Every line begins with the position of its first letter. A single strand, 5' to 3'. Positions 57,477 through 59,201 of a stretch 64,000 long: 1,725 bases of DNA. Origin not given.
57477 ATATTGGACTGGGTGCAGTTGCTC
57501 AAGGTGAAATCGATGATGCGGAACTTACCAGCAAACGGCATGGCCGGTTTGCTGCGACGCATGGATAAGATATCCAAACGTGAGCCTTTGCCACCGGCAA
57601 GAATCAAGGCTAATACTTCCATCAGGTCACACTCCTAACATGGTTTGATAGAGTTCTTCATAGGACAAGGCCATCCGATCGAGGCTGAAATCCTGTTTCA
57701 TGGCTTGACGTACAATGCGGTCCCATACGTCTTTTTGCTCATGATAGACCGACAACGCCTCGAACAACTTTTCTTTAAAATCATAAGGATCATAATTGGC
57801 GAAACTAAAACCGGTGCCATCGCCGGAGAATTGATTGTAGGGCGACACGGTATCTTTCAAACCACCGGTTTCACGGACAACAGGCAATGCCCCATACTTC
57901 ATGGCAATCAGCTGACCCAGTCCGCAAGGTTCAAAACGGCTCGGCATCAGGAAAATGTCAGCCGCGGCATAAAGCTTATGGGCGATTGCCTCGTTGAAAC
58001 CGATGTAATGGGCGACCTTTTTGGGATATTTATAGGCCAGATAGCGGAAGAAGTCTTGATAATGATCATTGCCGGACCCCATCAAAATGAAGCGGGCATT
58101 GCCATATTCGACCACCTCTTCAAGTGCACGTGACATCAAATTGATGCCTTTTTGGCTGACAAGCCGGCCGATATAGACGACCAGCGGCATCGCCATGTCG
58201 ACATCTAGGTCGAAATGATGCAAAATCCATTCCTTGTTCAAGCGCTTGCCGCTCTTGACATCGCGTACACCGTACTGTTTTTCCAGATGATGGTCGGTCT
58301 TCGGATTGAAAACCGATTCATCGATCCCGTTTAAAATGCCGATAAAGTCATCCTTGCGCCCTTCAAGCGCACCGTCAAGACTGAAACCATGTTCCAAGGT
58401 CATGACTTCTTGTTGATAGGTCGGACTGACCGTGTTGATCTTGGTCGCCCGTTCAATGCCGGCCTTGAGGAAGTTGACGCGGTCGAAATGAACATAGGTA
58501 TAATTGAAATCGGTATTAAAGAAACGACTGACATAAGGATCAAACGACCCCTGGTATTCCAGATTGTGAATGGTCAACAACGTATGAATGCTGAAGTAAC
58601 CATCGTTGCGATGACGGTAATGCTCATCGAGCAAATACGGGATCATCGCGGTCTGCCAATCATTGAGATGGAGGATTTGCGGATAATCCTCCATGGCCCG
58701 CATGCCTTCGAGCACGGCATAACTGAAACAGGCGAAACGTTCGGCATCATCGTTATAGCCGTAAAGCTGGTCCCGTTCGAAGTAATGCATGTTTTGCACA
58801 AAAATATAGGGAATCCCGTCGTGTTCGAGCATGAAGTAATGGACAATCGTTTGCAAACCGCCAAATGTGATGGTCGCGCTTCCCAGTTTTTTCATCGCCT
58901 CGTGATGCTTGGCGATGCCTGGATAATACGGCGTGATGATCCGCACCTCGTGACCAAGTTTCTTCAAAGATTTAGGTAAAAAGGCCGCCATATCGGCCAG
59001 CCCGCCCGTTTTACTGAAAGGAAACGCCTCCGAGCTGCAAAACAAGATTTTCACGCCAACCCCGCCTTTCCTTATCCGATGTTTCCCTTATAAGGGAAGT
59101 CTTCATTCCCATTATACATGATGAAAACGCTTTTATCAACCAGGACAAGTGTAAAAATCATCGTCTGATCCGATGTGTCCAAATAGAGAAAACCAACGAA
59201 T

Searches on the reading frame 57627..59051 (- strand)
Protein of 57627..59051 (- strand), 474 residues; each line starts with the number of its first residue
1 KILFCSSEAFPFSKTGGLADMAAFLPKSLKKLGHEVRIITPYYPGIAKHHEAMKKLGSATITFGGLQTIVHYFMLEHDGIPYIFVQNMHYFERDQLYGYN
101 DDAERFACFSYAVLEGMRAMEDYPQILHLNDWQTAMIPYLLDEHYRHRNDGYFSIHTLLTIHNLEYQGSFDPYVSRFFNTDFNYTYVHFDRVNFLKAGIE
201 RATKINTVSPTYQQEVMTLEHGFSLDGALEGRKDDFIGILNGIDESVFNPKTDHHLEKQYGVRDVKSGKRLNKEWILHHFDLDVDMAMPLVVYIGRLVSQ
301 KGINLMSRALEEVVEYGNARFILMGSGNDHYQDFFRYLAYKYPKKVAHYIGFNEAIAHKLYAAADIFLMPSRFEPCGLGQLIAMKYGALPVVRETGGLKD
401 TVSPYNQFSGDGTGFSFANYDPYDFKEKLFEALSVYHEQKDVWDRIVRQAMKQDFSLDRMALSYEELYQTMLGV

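Call 76: search_protein_families(library=pfam, proteins=[window:57627-59051:-], max_evalue=0.00001)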
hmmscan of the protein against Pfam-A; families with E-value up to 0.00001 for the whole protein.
window:57627-59051:- (474 aa): 3 families
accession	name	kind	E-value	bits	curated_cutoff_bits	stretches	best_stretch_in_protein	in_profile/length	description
PF08323.17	Glyco_transf_5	-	2e-70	237.7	22.7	1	1-230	1-238/239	Starch synthase catalytic domain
PF00534.26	Glycos_transf_1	-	9.3e-19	68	26.4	1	284-436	11-159/172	Glycosyl transferases group 1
PF13692.12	Glyco_trans_1_4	-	6.9e-16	59.2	27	1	289-433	2-140/142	Glycosyl transferases group 1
